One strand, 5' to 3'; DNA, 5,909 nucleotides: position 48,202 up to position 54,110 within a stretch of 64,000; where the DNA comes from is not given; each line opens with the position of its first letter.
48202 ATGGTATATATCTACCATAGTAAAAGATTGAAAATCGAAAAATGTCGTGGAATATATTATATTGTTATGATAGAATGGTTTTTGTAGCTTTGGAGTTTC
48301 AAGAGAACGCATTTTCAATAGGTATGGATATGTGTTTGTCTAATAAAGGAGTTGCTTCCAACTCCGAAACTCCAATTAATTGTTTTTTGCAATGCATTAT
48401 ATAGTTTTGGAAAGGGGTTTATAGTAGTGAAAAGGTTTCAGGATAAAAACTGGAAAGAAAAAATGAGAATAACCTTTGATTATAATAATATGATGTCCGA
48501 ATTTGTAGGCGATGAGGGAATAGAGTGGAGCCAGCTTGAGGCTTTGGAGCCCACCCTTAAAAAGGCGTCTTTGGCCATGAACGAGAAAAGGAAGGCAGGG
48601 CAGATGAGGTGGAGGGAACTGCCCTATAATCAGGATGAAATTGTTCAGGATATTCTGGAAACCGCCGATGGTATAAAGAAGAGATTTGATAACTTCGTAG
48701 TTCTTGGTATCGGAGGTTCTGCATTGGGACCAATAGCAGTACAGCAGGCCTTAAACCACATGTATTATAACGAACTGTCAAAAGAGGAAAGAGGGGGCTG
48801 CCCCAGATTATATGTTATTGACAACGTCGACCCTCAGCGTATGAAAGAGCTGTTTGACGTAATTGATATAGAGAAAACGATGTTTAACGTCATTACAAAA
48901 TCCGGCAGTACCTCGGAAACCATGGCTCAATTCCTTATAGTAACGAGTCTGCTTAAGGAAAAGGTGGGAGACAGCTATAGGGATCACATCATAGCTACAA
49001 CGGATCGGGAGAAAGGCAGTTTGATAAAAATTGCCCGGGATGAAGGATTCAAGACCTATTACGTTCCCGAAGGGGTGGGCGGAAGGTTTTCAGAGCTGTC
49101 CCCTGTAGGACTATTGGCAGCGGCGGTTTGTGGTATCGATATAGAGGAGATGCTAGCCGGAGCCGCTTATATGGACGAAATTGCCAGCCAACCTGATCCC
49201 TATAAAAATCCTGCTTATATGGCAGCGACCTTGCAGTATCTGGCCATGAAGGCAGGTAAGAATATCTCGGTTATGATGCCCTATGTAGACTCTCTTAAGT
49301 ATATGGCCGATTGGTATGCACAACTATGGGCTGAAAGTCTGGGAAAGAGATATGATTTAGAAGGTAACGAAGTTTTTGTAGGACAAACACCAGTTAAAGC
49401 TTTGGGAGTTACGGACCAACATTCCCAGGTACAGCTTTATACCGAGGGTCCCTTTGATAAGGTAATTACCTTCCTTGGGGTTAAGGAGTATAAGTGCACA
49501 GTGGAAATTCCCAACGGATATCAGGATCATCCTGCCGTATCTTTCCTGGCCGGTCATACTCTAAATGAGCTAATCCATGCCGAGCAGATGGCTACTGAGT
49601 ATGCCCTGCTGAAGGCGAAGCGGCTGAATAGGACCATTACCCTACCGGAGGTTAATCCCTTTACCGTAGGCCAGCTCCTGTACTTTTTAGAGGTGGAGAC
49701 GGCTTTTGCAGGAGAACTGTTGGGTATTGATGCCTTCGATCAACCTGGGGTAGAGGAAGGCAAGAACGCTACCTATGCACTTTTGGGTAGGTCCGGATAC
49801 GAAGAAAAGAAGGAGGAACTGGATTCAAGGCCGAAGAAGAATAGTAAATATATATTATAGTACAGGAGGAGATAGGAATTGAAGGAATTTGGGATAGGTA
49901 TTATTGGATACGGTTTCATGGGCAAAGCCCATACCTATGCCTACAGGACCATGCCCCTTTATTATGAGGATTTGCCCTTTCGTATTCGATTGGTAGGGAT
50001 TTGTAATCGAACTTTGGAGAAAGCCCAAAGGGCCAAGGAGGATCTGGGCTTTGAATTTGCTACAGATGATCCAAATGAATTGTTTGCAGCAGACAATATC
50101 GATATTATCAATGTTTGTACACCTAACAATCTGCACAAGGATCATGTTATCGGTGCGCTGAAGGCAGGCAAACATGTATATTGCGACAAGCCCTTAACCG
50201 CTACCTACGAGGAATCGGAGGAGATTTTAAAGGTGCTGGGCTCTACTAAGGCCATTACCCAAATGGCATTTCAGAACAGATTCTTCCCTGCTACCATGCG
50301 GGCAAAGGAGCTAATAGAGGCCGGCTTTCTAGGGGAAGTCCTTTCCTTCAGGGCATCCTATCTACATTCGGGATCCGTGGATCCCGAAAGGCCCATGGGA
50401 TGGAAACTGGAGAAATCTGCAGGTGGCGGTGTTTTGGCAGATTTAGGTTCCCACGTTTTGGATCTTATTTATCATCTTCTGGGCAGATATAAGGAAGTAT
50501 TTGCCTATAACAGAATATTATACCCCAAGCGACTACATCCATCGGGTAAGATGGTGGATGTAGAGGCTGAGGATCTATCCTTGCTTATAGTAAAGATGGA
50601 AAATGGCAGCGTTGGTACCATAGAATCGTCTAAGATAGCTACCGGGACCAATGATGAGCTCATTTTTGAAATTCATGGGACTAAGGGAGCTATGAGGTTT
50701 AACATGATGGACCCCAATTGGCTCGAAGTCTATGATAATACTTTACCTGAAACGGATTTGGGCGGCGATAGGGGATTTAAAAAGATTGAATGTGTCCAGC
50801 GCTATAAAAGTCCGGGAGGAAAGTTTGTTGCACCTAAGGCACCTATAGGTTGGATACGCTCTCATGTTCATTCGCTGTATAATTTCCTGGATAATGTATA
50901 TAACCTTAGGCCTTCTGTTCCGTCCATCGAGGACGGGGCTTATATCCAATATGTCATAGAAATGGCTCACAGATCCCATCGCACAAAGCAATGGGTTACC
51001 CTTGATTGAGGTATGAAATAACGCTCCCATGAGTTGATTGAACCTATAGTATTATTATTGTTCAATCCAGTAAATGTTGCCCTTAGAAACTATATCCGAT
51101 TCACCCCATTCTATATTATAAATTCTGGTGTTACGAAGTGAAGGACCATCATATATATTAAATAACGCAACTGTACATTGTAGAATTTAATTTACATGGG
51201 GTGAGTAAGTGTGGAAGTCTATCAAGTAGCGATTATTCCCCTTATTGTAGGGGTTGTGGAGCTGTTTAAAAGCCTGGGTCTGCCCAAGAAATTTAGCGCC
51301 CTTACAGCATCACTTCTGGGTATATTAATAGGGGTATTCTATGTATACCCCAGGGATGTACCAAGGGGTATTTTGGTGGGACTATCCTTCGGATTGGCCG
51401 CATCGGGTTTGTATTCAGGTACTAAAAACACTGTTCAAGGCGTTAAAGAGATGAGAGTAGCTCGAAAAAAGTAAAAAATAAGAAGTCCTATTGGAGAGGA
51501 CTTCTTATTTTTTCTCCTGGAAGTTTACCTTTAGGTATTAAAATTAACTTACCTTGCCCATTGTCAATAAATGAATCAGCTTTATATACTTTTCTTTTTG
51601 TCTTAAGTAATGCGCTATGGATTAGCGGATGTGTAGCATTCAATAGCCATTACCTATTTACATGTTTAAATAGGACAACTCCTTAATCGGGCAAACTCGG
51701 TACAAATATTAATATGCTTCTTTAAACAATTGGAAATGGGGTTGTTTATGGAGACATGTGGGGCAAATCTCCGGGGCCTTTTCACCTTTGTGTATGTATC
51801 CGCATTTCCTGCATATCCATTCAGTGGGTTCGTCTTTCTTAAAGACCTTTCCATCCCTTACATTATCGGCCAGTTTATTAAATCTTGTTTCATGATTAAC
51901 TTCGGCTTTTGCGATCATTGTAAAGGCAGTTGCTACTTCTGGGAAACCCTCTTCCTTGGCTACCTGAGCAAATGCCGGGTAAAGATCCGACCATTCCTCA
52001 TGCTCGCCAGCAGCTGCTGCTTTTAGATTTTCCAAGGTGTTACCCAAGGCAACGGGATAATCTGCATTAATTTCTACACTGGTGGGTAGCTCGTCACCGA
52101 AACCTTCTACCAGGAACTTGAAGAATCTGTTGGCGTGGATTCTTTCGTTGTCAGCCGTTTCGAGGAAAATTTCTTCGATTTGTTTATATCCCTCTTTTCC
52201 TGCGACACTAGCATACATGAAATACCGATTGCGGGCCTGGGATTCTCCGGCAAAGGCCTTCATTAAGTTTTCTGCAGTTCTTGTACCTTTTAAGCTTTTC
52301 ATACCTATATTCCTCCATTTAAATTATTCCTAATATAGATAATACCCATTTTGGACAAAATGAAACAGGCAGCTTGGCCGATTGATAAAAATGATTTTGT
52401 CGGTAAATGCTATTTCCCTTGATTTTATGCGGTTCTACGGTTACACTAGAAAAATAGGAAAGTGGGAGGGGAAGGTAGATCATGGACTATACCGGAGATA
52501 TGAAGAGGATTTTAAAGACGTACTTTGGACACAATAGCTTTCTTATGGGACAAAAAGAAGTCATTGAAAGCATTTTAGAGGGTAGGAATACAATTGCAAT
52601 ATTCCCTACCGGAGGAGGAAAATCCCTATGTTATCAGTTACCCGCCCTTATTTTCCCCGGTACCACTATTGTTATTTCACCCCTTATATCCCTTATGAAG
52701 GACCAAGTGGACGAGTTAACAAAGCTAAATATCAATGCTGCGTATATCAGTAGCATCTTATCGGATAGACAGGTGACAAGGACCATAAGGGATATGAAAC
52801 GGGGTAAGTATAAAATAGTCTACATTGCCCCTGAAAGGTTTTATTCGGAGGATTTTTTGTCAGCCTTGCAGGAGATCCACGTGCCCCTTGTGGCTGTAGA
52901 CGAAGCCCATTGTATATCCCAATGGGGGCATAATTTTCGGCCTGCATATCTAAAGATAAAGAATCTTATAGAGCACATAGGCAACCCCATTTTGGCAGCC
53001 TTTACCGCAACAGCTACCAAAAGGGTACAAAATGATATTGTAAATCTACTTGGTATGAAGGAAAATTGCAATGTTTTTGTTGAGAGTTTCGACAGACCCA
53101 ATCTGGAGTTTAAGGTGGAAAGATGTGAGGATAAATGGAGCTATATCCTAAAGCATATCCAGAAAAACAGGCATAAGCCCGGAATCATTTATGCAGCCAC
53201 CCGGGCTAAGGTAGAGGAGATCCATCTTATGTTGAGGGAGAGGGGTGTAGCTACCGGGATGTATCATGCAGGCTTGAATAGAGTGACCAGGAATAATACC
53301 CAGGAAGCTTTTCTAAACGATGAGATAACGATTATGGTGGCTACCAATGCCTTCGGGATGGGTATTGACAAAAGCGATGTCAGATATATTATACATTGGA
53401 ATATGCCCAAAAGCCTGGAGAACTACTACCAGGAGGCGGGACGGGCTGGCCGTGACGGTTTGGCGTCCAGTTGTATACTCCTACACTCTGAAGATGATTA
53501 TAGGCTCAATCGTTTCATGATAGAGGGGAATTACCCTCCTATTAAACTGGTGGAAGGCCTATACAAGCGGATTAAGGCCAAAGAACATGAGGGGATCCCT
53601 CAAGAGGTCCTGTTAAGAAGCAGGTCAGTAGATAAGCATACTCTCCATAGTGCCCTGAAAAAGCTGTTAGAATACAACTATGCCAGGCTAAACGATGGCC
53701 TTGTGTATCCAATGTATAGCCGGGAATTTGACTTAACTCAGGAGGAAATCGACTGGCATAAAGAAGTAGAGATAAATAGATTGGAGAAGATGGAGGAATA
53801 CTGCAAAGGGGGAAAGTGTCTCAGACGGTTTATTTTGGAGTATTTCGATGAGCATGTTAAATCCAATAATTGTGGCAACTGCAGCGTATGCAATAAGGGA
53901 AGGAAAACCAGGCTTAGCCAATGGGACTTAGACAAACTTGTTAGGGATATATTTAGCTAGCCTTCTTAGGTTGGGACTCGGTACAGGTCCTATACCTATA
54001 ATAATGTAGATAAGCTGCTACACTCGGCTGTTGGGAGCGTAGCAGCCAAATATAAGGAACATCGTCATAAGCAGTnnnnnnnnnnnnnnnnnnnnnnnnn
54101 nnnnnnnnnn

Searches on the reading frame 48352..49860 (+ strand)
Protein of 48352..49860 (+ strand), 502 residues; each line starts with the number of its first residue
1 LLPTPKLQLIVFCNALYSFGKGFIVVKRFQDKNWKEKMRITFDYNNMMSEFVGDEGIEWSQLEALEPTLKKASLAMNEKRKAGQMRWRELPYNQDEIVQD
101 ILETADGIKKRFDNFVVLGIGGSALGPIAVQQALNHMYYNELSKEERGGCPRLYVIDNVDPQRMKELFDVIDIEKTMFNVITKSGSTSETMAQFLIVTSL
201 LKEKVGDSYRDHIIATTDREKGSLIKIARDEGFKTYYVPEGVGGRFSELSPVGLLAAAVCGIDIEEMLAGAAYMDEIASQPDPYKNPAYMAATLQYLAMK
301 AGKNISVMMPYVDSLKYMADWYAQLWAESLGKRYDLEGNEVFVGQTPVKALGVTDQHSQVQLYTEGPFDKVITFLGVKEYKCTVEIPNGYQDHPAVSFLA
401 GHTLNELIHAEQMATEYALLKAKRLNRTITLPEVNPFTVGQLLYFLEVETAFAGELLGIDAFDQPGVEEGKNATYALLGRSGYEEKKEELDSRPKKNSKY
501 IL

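Call 17: search_protein_families(library=pfam, proteins=[window:48352-49860:+], max_evalue=0.00001)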
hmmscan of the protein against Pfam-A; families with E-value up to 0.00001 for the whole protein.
window:48352-49860:+ (502 aa): 1 family
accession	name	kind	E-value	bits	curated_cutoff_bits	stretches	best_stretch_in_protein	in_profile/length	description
PF00342.24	PGI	-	1.4e-38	133.2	22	1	110-486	94-474/486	Phosphoglucose isomerase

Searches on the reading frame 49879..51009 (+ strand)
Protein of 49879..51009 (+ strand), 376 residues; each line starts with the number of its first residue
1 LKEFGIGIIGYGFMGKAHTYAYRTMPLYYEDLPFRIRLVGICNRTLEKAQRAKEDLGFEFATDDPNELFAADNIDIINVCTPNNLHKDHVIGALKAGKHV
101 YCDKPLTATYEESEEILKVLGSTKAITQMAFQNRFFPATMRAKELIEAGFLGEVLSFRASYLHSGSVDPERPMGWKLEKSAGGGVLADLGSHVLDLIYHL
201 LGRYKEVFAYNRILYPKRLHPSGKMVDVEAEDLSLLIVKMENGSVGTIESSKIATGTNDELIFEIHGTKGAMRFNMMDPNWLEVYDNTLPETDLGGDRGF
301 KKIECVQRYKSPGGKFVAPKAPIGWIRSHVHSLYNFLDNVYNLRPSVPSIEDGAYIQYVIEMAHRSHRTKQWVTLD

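Call 17: search_protein_families(library=pfam, proteins=[window:49879-51009:+], max_evalue=0.00001)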
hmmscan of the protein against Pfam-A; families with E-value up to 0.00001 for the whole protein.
window:49879-51009:+ (376 aa): 5 families
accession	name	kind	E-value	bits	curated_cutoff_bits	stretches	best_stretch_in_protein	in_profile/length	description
PF22725.1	GFO_IDH_MocA_C3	-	1.2e-27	96.8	27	1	140-272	2-123/124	GFO/IDH/MocA C-terminal domain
PF02894.22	GFO_IDH_MocA_C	-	1.8e-26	93.7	22.9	1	143-375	1-218/218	Oxidoreductase family, C-terminal alpha/beta domain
PF01408.29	GFO_IDH_MocA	-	1.9e-26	93.5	24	1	4-130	1-119/120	Oxidoreductase family, NAD-binding Rossmann fold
PF22685.1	Gal80p_C-like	-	1.3e-10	42.1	29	1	137-274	1-150/152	Gal80p, C-terminal domain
PF03447.22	NAD_binding_3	-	2e-06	29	24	1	10-100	6-85/116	Homoserine dehydrogenase, NAD binding domain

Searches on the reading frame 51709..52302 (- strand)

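Call 17: search_protein_families(library=pfam, proteins=[window:51709-52302:-], max_evalue=0.00001)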
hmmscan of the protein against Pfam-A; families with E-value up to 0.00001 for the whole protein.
window:51709-52302:- (197 aa): 3 families
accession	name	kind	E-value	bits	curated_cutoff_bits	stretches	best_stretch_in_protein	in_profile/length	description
PF02915.23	Rubrerythrin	-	3.5e-31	108.9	22.8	1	11-144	1-136/137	Rubrerythrin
PF21349.2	RUBY_RBDX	-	7e-12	45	26.5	1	162-190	1-29/30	Rubrerythrin, rubredoxin-like domain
PF00210.30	Ferritin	-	1.3e-09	38.6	24.5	1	11-148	2-139/142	Ferritin-like domain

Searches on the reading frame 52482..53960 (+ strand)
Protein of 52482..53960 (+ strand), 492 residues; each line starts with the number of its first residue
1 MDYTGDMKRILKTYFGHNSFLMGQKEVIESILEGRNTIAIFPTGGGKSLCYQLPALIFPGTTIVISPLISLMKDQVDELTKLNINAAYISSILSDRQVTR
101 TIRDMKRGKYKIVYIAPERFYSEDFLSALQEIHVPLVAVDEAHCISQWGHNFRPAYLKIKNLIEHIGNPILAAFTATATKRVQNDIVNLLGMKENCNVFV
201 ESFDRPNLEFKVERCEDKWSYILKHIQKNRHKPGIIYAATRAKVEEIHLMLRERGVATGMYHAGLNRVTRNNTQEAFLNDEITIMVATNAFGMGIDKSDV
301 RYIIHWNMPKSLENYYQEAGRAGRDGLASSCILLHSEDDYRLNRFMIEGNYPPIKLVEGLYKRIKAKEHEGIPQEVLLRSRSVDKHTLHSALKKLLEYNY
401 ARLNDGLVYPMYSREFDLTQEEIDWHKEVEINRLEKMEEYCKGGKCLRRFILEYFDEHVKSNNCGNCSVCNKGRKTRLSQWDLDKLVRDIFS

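Call 17: search_protein_families(library=pfam, proteins=[window:52482-53960:+], max_evalue=0.00001)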
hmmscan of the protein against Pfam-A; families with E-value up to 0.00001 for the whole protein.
window:52482-53960:+ (492 aa): 4 families
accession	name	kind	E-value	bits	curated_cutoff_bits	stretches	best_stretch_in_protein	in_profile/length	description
PF00270.35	DEAD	-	1.4e-29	103.4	26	1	24-183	4-165/167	DEAD/DEAH box helicase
PF00271.37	Helicase_C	-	3.6e-24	85.6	23.5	1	218-326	2-110/110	Helicase conserved C-terminal domain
PF16124.10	RecQ_Zn_bind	-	1.7e-13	51.6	25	1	423-471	17-66/66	RecQ zinc-binding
PF04851.21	ResIII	-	7.6e-08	32.9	22.5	1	24-178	8-162/164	Type III restriction enzyme, res subunit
